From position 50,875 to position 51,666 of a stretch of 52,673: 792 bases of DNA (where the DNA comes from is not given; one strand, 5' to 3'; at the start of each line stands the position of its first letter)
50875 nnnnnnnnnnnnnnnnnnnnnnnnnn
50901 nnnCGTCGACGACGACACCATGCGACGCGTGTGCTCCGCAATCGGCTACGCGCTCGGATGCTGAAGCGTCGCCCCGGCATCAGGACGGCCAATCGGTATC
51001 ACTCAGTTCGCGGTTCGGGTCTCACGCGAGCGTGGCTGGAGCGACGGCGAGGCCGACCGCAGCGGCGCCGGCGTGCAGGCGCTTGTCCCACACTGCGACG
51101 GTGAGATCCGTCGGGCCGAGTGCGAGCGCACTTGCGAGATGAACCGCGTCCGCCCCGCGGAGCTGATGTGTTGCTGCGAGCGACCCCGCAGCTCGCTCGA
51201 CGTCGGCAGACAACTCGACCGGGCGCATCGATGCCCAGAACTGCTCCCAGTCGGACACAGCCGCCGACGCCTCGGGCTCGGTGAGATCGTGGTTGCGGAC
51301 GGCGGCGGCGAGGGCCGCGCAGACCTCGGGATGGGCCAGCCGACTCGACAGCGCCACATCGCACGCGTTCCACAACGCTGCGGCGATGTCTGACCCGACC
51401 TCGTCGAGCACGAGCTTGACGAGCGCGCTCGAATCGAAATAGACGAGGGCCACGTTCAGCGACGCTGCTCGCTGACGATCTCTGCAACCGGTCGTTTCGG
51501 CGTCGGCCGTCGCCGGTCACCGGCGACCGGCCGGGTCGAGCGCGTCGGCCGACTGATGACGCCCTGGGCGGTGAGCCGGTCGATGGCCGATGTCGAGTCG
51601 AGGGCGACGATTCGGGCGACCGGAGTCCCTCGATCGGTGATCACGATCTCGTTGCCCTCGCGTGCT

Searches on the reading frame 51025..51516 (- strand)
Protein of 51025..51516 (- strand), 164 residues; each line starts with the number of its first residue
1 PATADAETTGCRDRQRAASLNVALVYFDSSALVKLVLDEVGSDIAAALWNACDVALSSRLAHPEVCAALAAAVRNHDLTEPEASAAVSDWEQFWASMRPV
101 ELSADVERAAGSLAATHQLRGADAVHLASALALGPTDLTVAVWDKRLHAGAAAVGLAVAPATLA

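Call 28: search_protein_families(library=pfam, proteins=[window:51025-51516:-], max_evalue=0.00001)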
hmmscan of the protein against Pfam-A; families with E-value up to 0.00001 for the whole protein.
window:51025-51516:- (164 aa): 1 family
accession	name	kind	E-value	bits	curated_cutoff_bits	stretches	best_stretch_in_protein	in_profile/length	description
PF01850.27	PIN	-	6.2e-11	43.4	23.6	1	25-134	1-104/120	PIN domain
